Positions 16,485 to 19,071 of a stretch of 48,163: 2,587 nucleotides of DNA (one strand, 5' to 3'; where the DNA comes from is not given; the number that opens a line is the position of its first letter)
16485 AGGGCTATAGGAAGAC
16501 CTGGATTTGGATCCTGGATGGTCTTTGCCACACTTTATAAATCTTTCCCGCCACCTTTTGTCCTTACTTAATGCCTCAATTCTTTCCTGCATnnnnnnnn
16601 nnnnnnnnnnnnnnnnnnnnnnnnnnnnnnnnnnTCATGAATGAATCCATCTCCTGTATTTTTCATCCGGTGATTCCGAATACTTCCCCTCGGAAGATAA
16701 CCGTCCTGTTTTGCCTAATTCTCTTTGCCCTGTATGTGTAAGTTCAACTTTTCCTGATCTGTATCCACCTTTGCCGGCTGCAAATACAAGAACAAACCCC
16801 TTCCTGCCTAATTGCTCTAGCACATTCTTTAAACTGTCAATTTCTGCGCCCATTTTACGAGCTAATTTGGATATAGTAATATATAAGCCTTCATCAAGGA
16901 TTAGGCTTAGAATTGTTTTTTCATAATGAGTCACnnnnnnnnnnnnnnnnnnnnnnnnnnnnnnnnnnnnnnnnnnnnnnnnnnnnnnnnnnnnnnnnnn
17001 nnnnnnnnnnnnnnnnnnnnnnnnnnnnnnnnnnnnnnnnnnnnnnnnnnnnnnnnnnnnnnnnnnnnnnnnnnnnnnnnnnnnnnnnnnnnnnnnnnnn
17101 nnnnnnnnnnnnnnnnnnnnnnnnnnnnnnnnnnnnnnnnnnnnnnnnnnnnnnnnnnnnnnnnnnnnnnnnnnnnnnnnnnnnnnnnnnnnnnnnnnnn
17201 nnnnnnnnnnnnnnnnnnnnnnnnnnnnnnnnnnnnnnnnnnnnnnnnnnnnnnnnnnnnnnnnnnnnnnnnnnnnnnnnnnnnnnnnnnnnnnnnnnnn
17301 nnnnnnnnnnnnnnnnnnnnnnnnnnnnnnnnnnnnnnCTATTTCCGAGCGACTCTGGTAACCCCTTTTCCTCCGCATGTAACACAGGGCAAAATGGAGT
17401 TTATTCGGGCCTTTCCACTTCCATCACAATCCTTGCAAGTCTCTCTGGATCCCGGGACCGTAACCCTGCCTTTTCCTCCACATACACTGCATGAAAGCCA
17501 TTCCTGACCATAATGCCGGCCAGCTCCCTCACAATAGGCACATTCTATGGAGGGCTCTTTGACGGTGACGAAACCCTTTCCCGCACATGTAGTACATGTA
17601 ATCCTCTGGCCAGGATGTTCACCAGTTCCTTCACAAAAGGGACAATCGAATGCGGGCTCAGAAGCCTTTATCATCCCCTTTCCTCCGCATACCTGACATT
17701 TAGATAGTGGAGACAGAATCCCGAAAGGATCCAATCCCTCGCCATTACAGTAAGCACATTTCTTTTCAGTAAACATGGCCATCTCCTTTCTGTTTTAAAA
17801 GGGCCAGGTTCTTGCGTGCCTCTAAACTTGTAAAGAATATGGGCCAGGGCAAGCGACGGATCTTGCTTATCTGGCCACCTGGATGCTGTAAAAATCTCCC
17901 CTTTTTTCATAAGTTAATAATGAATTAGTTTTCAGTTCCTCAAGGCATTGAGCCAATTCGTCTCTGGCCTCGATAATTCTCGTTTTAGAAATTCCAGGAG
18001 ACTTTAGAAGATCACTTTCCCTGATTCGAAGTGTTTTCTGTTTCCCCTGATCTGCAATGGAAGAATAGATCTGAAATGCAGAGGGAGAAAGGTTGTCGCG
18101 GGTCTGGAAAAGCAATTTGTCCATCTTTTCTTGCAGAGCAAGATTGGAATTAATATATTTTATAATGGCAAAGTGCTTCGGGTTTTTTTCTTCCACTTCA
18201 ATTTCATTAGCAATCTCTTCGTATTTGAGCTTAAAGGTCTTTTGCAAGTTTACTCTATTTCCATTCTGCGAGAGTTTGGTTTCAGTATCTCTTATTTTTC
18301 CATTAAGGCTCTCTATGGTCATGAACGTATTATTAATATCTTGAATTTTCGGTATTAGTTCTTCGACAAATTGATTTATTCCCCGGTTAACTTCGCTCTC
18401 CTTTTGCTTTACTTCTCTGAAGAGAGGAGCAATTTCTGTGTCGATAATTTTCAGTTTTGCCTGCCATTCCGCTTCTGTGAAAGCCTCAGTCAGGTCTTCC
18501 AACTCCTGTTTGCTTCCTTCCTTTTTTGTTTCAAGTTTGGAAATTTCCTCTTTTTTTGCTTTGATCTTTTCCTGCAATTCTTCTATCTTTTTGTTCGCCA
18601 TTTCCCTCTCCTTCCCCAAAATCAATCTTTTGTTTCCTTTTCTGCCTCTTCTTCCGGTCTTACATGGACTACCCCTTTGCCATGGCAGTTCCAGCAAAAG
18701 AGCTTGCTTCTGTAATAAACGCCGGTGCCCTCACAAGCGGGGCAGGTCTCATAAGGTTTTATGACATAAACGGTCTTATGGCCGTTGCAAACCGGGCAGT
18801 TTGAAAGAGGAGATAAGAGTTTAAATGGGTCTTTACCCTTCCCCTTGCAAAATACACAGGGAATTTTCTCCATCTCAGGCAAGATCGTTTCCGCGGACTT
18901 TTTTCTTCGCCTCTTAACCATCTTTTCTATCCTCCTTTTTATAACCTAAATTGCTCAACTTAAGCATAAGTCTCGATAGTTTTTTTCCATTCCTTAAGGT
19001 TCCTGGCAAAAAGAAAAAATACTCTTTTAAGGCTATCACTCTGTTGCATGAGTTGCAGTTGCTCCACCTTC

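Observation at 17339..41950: Six paralogous stand-alone DnaJ-type zinc-finger proteins (36 CxxCxGxG motifs) spread through the cluster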

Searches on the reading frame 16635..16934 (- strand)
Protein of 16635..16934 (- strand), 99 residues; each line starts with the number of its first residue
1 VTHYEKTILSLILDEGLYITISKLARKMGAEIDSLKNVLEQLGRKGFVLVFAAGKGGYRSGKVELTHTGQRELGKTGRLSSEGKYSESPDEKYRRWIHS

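Call 13: search_protein_families(library=pfam, proteins=[window:16635-16934:-], max_evalue=0.1)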
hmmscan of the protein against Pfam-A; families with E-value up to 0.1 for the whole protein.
window:16635-16934:- (99 aa): 4 families
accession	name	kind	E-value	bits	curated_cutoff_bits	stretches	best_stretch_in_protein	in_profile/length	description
PF01047.28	MarR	-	0.0051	17.1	24.6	1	7-48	7-47/59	MarR family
PF13730.12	HTH_36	-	0.035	14.3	25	1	3-48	5-55/55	Helix-turn-helix domain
PF02082.26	Rrf2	-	0.046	14.3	30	1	14-59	18-64/132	Iron-dependent Transcriptional regulator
PF01978.25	TrmB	-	0.065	13.5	25.6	1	2-49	7-53/68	Sugar-specific transcriptional regulator TrmB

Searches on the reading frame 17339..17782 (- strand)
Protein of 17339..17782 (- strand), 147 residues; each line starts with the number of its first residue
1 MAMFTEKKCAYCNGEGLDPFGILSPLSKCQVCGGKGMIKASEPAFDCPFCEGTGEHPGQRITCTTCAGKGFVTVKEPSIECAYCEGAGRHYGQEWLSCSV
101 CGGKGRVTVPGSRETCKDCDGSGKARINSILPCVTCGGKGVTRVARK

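Call 4: search_protein_families(library=pfam, proteins=[window:17339-17782:-], max_evalue=1)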
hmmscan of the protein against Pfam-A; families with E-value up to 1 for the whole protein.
window:17339-17782:- (147 aa): 8 families
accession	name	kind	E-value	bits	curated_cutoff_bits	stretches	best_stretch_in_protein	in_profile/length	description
PF00684.25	DnaJ_CXXCXGXG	-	4.3e-16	59.4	32.7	4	81-140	1-65/65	DnaJ central domain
PF17302.8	DUF5351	-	2e-11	44.4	27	2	98-124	1-28/29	Family of unknown function (DUF5351)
PF15777.11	Anti-TRAP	-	4.9e-10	39.7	32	4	112-142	9-42/59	Tryptophan RNA-binding attenuator protein inhibitory protein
PF23733.2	GRXCR1-2_C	-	0.0018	18.6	26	1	116-143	12-42/47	GRXCR1/2, C-terminal domain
PF18804.6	CxC3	-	0.0043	17.3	26.6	2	83-129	14-61/113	CxC3 like cysteine cluster associated with KDZ transposases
PF18551.6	TackOD1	-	0.072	13.1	32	1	98-142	77-116/188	Thaumarchaeal output domain 1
PF07967.19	zf-C3HC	-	0.14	12.7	22.2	1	59-85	24-50/132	NuBaID N-terminal domain (aka zf-C3HC)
PF14205.11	Cys_rich_KTR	-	0.14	12.4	25.5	1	94-109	2-17/54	Cysteine-rich KTR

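Call 5: search_protein_families(library=ncbifam, proteins=[window:17339-17782:-], max_evalue=1)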
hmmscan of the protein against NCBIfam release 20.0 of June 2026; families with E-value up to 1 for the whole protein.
window:17339-17782:- (147 aa): 9 families
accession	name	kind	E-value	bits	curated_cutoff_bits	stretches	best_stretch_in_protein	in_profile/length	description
NF058604.1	RtpA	equivalog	7.8e-14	51.5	65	4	46-73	11-36/50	anti-TRAP protein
TIGR02349.1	DnaJ_bact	equivalog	2.5e-13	50.2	377.2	2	79-145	144-215/354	molecular chaperone DnaJ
NF008035.0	PRK10767.1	subfamily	3e-11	43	338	2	78-144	141-208/374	molecular chaperone DnaJ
NF010894.0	PRK14301.1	equivalog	5e-07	29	548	2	5-74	143-211/373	chaperone protein DnaJ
NF010872.0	PRK14279.1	equivalog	7e-07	28.7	556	3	80-146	175-242/394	molecular chaperone DnaJ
NF010871.0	PRK14278.1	equivalog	0.00027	19.9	502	2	77-146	138-212/378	molecular chaperone DnaJ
NF010885.0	PRK14292.1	equivalog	0.051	12.5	585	1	46-108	141-210/371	chaperone protein DnaJ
TIGR02642.1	phage_xxxx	hypoth_equivalog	0.12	12.1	101.4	2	46-73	183-210/267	TIGR02642 family protein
NF010874.0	PRK14281.1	equivalog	0.46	9.5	619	1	46-72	165-191/397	chaperone protein DnaJ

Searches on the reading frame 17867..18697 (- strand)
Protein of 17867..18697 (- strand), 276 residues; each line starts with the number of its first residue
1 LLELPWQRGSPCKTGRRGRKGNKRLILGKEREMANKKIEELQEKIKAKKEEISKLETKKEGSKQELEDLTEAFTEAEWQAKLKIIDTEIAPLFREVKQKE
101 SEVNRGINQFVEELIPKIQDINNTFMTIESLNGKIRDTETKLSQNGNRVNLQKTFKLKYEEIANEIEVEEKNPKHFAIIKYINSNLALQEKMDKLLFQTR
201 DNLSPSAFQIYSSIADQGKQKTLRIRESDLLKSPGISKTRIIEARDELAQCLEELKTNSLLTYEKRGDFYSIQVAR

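Call 13: search_protein_families(library=pfam, proteins=[window:17867-18697:-], max_evalue=0.1)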
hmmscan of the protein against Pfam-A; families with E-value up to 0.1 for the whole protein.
window:17867-18697:- (276 aa): 4 families
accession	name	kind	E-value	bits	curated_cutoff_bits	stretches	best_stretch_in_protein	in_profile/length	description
PF20651.3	EXOC6_Sec15_N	-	0.0019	18.6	27.2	1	94-168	4-78/170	Exocyst complex component EXOC6/Sec15, N-terminal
PF07956.16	DUF1690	-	0.018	15.9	29.7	0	81-156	31-106/139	Protein of Unknown function (DUF1690)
PF23172.1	bHLH_NCOA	-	0.021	15.8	27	1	8-59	20-68/81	Nuclear receptor coactivators bHLH domain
PF04513.17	Baculo_PEP_C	-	0.04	14.4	38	0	44-133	24-117/140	Baculovirus polyhedron envelope protein, PEP, C terminus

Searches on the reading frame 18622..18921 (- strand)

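Call 4: search_protein_families(library=pfam, proteins=[window:18622-18921:-], max_evalue=1)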
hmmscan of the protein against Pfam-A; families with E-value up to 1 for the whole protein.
window:18622-18921:- (99 aa): 13 families
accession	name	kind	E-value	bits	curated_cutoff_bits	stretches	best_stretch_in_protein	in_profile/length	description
PF00684.25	DnaJ_CXXCXGXG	-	9.1e-10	39.1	32.7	2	22-83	1-65/65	DnaJ central domain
PF15777.11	Anti-TRAP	-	7.9e-08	32.6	32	2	14-51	6-42/59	Tryptophan RNA-binding attenuator protein inhibitory protein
PF17302.8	DUF5351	-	7.7e-06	26.5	27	1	58-68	18-28/29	Family of unknown function (DUF5351)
PF18551.6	TackOD1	-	0.0034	17.4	32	1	38-84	73-115/188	Thaumarchaeal output domain 1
PF25112.1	zf-AtTam37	-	0.0058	17.8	27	1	55-87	74-101/111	AtTam37 zinc finger region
PF25433.1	DUF7895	-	0.021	15.6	27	1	58-95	3-34/75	Domain of unknown function (DUF7895)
PF20833.2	RNase_E_G_Thio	-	0.17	12.5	26.8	0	59-69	1-11/86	RNase E/G, Thioredoxin-like domain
PF23733.2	GRXCR1-2_C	-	0.2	12.1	26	0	42-69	12-41/47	GRXCR1/2, C-terminal domain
PF25208.1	DUF7838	-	0.35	11.3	28.5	0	58-72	7-21/55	Domain of unknown function (DUF7838)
PF07191.17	Zn_ribbon_6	-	0.36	11.3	25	0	59-82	2-25/67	Double zinc ribbon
PF14354.12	Lar_restr_allev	-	0.37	11.5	28.6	0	39-95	3-48/58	Restriction alleviation protein Lar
PF08063.17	Zn_ribbon_PADR1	-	0.5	10.6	25.1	1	58-82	3-25/42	PADR1 domain, zinc ribbon fold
PF25436.1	BSD2_CRD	-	0.69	10.6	27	0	60-85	5-25/69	BSD2 cysteine rich domain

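Call 5: search_protein_families(library=ncbifam, proteins=[window:18622-18921:-], max_evalue=1)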
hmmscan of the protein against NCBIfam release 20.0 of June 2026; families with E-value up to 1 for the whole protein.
window:18622-18921:- (99 aa): 11 families
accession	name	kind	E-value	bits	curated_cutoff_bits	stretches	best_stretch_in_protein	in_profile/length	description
NF058604.1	RtpA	equivalog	8.6e-09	35.4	65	2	41-68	11-34/50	anti-TRAP protein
TIGR02349.1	DnaJ_bact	equivalog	6.8e-08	32.3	377.2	1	18-88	142-215/354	molecular chaperone DnaJ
NF008035.0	PRK10767.1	subfamily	2.8e-07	29.9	338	1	19-86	141-207/374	molecular chaperone DnaJ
TIGR02642.1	phage_xxxx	hypoth_equivalog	8.5e-05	22.3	101.4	1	58-86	182-210/267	TIGR02642 family protein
NF010894.0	PRK14301.1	equivalog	0.0005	19.2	548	1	17-87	142-211/373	chaperone protein DnaJ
NF010872.0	PRK14279.1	equivalog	0.00052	19.2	556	1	19-86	173-239/394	molecular chaperone DnaJ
NF010874.0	PRK14281.1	equivalog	0.0086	15.2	619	1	44-86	150-192/397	chaperone protein DnaJ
NF037946.1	terminal_TopJ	equivalog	0.011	14.2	300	1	18-85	622-681/810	terminal organelle assembly protein TopJ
NF010871.0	PRK14278.1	equivalog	0.014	14.3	502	1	20-89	140-212/378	molecular chaperone DnaJ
NF010885.0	PRK14292.1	equivalog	0.097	11.6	585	1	39-68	139-168/371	chaperone protein DnaJ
TIGR02605.1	CxxC_CxxC_SSSS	subfamily_domain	0.64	10.1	31.3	0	37-54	24-41/52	FmdB family zinc ribbon protein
